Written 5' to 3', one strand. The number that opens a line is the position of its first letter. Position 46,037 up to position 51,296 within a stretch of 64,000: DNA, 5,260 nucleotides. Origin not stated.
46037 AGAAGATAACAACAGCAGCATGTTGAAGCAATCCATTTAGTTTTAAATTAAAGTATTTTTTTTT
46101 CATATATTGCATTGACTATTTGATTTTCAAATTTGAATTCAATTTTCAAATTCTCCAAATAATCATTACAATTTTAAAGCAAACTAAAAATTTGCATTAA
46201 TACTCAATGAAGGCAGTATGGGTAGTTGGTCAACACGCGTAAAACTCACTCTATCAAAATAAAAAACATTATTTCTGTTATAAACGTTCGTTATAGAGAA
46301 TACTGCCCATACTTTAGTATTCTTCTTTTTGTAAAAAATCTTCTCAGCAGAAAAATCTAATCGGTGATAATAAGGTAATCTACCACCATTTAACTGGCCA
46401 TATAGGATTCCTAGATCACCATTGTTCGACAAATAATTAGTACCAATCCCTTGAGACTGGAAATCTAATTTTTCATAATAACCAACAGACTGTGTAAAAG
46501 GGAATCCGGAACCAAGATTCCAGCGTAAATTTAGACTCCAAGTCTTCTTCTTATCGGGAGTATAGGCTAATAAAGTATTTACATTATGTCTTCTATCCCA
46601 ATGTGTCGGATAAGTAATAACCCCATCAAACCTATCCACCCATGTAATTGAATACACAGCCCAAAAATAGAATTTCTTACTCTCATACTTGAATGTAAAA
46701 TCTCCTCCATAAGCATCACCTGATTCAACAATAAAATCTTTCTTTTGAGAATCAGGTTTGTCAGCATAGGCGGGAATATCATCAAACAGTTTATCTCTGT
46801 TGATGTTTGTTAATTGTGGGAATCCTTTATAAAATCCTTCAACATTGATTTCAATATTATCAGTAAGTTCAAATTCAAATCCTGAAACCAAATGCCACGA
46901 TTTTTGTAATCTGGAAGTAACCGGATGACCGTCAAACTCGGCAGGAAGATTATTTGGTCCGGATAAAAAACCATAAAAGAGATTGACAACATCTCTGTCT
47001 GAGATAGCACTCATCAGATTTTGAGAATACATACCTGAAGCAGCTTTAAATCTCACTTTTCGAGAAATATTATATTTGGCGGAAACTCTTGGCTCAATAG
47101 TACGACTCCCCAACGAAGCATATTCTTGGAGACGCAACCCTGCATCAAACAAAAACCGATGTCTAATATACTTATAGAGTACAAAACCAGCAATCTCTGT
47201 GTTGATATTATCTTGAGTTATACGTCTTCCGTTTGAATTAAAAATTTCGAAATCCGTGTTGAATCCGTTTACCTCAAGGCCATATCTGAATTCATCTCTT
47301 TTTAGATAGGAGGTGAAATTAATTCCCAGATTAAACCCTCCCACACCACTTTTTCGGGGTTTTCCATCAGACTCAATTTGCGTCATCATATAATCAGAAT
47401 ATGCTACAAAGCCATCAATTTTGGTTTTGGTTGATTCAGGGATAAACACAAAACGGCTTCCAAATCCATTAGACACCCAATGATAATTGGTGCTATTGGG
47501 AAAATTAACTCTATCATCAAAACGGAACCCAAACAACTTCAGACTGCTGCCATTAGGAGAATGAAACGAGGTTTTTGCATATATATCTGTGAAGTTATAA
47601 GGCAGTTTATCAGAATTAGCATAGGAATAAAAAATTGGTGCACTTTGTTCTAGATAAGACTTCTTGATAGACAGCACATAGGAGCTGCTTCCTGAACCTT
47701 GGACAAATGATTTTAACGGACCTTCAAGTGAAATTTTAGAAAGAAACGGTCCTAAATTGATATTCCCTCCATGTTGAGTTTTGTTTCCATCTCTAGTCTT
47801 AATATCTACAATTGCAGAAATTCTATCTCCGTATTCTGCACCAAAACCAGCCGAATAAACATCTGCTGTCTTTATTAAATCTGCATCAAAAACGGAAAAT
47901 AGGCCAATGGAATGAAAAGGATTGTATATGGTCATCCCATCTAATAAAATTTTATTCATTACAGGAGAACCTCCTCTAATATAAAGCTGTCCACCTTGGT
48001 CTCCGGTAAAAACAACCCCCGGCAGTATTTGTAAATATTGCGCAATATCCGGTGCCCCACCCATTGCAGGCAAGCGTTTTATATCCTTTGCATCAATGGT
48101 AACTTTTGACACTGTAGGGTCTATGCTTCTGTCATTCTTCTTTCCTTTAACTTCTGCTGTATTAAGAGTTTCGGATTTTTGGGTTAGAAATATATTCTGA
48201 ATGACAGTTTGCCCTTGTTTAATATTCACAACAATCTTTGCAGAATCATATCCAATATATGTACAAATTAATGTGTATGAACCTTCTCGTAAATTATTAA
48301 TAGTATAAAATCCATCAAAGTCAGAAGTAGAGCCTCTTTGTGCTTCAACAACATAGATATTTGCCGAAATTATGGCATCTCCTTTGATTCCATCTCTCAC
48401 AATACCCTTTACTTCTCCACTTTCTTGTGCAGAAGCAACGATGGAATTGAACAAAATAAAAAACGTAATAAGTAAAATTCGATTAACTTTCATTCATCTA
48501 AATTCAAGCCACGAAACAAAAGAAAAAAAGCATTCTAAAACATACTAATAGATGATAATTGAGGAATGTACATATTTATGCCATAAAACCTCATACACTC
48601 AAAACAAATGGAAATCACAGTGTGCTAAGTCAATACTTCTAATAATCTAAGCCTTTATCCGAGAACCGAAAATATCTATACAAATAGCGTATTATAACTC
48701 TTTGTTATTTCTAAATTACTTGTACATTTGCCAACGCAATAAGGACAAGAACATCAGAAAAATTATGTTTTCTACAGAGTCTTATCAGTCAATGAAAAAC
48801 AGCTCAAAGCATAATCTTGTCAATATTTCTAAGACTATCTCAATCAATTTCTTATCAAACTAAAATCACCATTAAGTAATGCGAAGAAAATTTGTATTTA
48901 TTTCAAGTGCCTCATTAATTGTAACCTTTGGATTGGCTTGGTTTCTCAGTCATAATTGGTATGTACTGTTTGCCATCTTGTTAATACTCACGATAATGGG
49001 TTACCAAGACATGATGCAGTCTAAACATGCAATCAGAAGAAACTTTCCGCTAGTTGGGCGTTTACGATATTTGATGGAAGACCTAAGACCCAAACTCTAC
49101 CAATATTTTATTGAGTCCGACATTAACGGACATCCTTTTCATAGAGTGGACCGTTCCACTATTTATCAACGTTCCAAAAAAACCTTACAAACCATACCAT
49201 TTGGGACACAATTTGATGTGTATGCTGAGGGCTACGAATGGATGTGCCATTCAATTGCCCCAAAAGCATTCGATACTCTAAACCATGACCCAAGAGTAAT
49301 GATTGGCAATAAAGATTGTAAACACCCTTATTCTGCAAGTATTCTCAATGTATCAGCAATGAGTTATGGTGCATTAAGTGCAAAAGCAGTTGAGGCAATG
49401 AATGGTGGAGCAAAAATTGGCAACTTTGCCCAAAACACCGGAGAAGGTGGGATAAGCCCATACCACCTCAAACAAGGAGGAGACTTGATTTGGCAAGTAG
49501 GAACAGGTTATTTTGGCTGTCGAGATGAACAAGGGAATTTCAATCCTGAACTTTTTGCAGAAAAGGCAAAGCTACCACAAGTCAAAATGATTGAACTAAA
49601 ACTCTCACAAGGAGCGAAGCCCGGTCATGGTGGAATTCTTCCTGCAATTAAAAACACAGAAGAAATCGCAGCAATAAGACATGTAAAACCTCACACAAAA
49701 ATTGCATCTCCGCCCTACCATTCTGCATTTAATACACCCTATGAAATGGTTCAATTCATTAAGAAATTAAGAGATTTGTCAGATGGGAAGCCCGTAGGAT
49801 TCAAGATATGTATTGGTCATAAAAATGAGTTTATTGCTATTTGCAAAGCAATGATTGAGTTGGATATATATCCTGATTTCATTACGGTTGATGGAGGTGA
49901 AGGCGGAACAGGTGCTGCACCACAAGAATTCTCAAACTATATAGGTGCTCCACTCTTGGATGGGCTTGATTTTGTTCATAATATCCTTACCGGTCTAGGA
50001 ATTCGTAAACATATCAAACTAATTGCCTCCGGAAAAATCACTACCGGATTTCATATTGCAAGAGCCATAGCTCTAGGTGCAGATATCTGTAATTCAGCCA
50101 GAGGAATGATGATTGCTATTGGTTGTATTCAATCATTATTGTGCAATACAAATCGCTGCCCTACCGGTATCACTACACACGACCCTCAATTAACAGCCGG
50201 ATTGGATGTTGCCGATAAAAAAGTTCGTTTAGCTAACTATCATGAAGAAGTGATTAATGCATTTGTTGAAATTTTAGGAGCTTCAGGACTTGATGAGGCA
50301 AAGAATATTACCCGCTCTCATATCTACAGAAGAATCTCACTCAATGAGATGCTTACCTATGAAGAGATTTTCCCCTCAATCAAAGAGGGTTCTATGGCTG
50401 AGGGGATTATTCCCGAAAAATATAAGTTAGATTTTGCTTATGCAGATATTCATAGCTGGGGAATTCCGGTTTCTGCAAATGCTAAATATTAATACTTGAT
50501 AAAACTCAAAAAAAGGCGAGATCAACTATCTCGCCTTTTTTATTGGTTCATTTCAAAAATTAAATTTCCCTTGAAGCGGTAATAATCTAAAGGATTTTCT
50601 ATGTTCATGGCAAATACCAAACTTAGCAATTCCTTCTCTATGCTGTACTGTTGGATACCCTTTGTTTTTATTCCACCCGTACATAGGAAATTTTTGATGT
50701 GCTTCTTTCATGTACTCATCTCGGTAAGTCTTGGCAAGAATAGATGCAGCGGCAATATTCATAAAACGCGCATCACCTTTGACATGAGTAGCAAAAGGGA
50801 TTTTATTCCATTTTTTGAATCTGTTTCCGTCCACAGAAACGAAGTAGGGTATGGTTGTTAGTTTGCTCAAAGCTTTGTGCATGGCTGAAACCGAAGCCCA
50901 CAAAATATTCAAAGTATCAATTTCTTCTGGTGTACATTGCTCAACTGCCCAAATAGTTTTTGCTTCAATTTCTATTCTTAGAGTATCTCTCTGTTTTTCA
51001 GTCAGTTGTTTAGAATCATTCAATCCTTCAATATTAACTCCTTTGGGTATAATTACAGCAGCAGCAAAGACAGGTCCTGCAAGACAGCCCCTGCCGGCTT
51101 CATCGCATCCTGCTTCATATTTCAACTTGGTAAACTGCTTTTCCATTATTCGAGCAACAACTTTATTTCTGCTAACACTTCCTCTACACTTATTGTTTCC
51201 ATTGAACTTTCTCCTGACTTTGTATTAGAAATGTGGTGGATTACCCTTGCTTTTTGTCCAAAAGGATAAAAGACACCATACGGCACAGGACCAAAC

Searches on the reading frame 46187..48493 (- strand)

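Call 5: search_protein_families(library=pfam, proteins=[window:46187-48493:-], max_evalue=0.01)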
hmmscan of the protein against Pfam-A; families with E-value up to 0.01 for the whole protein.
window:46187-48493:- (769 aa): 4 families
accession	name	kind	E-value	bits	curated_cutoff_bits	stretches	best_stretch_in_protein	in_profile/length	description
PF13715.12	CarbopepD_reg_2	-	3.2e-16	59.6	32.2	1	28-112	1-85/88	CarboxypepD_reg-like domain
PF13620.12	CarboxypepD_reg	-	9.5e-13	48.8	32.3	1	28-103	2-81/82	Carboxypeptidase regulatory-like domain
PF07715.20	Plug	-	9.2e-11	42.6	23.9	1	128-224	7-102/107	TonB-dependent Receptor Plug Domain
PF09430.16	EMC7_beta-sandw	-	0.0035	18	26.6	1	56-119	24-87/122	ER membrane protein complex subunit 7, beta-sandwich domain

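Call 6: search_protein_families(library=ncbifam, proteins=[window:46187-48493:-], max_evalue=0.01)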
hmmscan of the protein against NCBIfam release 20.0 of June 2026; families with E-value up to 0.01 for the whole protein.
window:46187-48493:- (769 aa): 3 families
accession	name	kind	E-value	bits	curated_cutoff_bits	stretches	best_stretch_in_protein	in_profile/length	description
TIGR04056.1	OMP_RagA_SusC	subfamily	9.3e-15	54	368.25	1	27-194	2-168/981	SusC/RagA family TonB-linked outer membrane protein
NF052345.1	S_layer_anammox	exception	1.8e-10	38.9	1400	1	21-115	1308-1403/1596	Kustd1514 family S-layer glycoprotein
TIGR01782.1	TonB-Xanth-Caul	subfamily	1.1e-07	30.6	310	1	133-236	30-136/868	TonB-dependent receptor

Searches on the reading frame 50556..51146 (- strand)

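Call 8: search_protein_families(library=pfam, proteins=[window:50556-51146:-], max_evalue=0.001)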
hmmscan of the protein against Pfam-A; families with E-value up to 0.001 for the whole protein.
window:50556-51146:- (197 aa): 1 family
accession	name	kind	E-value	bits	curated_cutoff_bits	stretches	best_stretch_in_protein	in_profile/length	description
PF01351.25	RNase_HII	-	2.3e-36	126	25.8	1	12-186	1-196/199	Ribonuclease HII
